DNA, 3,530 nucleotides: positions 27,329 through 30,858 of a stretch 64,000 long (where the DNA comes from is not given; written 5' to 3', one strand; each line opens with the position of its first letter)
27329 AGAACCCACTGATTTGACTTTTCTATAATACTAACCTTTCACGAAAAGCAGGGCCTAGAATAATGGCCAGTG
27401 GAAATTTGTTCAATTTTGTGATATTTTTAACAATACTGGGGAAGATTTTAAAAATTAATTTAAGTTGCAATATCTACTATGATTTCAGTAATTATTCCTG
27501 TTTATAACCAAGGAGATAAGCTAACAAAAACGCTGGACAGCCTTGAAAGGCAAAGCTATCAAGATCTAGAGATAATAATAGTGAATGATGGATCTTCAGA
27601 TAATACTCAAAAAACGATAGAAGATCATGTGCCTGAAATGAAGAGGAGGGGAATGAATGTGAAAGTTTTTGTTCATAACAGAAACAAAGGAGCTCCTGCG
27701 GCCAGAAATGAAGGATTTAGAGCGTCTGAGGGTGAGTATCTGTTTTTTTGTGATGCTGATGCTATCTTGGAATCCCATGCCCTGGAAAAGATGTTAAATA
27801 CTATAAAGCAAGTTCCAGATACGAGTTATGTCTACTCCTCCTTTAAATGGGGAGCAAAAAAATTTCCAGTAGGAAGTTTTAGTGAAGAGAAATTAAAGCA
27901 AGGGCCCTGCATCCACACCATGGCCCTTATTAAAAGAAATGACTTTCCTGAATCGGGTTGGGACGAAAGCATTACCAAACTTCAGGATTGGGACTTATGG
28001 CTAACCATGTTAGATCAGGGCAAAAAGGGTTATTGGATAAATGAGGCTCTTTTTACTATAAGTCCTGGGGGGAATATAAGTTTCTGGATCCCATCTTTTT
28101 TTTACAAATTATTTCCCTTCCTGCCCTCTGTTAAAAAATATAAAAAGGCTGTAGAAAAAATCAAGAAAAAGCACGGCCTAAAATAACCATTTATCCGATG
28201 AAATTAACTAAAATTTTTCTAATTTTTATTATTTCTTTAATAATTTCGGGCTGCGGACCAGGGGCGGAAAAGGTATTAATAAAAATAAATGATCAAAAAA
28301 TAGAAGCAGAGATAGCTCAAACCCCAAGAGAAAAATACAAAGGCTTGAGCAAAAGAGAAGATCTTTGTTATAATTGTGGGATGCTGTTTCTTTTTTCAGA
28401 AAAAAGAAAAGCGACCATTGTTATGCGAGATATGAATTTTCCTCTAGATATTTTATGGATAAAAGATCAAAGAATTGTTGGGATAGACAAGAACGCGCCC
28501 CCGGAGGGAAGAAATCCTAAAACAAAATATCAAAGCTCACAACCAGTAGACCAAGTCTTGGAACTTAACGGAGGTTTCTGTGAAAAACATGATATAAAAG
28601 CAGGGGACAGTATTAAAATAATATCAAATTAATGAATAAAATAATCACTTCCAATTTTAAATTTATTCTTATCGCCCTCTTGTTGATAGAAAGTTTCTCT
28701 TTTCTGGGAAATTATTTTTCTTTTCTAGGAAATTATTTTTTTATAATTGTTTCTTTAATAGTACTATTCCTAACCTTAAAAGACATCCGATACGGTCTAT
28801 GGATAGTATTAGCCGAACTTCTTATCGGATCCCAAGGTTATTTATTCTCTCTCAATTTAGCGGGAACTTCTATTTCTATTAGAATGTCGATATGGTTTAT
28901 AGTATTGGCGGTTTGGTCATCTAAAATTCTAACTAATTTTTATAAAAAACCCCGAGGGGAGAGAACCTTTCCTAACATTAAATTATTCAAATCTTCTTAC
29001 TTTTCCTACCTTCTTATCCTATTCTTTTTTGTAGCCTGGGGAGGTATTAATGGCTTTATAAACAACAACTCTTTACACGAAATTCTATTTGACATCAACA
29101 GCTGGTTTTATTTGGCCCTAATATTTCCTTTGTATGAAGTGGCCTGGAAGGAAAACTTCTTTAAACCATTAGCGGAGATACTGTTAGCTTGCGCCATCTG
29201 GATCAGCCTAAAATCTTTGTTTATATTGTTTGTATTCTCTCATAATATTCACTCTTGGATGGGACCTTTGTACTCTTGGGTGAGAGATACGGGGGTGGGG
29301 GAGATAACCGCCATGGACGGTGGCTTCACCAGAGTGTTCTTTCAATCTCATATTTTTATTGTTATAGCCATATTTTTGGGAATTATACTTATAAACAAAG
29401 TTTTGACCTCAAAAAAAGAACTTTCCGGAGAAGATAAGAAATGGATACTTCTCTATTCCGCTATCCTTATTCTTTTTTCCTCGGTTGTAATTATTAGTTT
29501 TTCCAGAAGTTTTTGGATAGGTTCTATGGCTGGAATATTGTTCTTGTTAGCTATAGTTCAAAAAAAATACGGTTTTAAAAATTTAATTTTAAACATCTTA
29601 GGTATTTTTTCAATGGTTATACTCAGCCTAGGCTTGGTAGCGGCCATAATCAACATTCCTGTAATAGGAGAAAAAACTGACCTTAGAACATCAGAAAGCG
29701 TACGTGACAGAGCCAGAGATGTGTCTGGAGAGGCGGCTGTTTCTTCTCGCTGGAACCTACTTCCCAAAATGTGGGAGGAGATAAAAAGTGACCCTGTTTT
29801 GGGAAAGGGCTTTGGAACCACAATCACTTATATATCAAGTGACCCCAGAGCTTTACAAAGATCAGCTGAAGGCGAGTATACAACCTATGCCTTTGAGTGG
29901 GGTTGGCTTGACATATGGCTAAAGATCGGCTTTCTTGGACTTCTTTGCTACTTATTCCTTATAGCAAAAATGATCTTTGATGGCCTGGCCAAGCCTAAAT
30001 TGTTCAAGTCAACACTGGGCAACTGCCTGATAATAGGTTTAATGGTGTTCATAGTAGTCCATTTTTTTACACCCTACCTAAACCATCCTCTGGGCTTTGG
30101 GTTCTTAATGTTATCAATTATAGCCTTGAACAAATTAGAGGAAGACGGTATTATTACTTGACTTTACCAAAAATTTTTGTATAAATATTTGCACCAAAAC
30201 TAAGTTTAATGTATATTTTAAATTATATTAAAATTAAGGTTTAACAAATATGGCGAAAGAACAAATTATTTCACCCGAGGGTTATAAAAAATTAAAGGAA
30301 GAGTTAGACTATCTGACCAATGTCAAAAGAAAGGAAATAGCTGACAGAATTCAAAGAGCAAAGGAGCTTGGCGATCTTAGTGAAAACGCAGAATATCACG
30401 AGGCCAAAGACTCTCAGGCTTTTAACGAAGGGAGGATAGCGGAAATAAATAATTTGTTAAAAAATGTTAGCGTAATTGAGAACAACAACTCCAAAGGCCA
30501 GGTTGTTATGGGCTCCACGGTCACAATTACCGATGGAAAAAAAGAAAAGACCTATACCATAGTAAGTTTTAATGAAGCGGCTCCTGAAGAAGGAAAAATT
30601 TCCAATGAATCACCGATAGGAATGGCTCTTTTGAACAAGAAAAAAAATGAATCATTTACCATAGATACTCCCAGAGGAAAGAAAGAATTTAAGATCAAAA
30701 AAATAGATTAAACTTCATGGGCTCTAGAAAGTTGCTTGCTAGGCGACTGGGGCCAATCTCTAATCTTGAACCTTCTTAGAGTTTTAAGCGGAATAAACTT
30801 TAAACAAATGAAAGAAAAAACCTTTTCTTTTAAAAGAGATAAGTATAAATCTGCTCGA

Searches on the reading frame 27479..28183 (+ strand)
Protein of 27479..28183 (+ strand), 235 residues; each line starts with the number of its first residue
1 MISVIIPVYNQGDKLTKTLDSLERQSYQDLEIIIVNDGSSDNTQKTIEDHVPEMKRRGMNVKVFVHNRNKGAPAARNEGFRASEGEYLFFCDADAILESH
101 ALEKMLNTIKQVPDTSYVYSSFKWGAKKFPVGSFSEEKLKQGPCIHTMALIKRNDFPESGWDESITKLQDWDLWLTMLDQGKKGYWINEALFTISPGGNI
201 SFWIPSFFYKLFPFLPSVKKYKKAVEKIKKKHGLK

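Call 37: search_protein_families(library=pfam, proteins=[window:27479-28183:+], max_evalue=0.00001)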
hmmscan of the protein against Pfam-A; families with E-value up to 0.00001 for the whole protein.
window:27479-28183:+ (235 aa): 3 families
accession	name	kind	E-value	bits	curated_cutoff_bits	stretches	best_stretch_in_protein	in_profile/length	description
PF00535.33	Glycos_transf_2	-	3.4e-34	118.6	23.3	1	3-130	1-124/168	Glycosyl transferase family 2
PF10111.15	Glyco_tranf_2_2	-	7.9e-17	62.1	27.3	1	3-122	1-124/276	Glycosyltransferase like family 2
PF13641.12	Glyco_tranf_2_3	-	3.4e-12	47.3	27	1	2-111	3-112/230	Glycosyltransferase like family 2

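Call 40: search_protein_families(library=ncbifam, proteins=[window:27479-28183:+], max_evalue=0.001)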
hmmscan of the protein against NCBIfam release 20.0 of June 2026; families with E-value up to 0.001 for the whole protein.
window:27479-28183:+ (235 aa): 26 families (the best 25 are shown)
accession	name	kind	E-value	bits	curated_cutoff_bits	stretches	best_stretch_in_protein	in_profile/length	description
NF007482.0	PRK10073.1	equivalog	5.5e-24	84.8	423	1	2-110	8-111/334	glycosyltransferase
NF047683.1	TeichurnBiosyTuaG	equivalog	9.2e-24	84.4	400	1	2-120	8-121/252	teichuronic acid biosynthesis protein TuaG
TIGR03937.1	PgaC_IcaA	equivalog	1.7e-23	83.2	422.3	1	1-117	46-158/407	poly-beta-1,6-N-acetyl-D-glucosamine synthase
TIGR03965.1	mycofact_glyco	equivalog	4.8e-20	71.9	280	1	2-110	76-180/467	mycofactocin biosynthesis glycosyltransferase MftF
NF041875.1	EPS_EpsD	equivalog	3.3e-19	69.4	370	1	2-110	1-105/325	exopolysaccharide biosynthesis glycosyltransferase EpsD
NF053739.1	GlytfEpsEBac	equivalog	2.2e-18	66.2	450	1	2-194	3-202/265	glycosyltransferase EpsE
NF050050.1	ProtGlycPglI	equivalog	3.9e-17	62.6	500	1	2-111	4-110/306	GalNAc(5)-diNAcBac-PP-undecaprenol beta-1,3-glucosyltransferase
TIGR04283.1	glyco_like_mftF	equivalog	3.2e-15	56.3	182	1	2-111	1-99/221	TIGR04283 family arsenosugar biosynthesis glycosyltransferase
TIGR03111.1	glyc2_xrt_Gpos1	hypoth_equivalog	1.3e-13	50.5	363.95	1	2-114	51-161/439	TIGR03111 family XrtG-associated glycosyltransferase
NF041394.1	GtaseAglG_Halo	equivalog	4.4e-13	49.2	440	1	2-111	3-109/304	glucosyl-dolichyl phosphate glucuronosyltransferase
NF038299.1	EPS_HpsN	equivalog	1.4e-12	47.3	425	1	1-114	2-111/317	hormogonium polysaccharide biosynthesis glycosyltransferase HpsN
NF038302.1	EPS_HpsE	equivalog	1.8e-12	46.8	300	1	2-115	3-117/307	hormogonium polysaccharide biosynthesis glycosyltransferase HpsE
NF007453.0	PRK10018.1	equivalog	7.9e-12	45.4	382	1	1-191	7-203/280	colanic acid biosynthesis glycosyltransferase WcaA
TIGR04017.1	WcaA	equivalog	2.5e-11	43.7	495.75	1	1-190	6-201/279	colanic acid biosynthesis glycosyltransferase WcaA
NF047588.1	GlcsyltransPgfSStrep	equivalog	1.4e-09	37.6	500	1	2-110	3-111/308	glycosyltransferase PgfS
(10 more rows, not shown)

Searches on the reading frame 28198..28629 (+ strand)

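Call 38: search_protein_families(library=pfam, proteins=[window:28198-28629:+], max_evalue=0.00001)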
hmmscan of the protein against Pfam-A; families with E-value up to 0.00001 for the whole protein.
window:28198-28629:+ (144 aa): 1 family
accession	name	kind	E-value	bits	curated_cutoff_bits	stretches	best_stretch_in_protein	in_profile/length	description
PF02643.20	DUF192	-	4.4e-29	100.9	27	1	35-141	1-96/96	Uncharacterized ACR, COG1430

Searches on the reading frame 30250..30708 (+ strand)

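Call 38: search_protein_families(library=pfam, proteins=[window:30250-30708:+], max_evalue=0.00001)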
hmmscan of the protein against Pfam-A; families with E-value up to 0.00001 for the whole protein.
window:30250-30708:+ (153 aa): 2 families
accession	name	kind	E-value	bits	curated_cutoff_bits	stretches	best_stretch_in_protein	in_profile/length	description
PF03449.20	GreA_GreB_N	-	1.1e-27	96.4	24.5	1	6-75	2-71/71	Transcription elongation factor, N-terminal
PF01272.25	GreA_GreB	-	5.7e-24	84.3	26.9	1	81-152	2-75/77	Transcription elongation factor, GreA/GreB, C-term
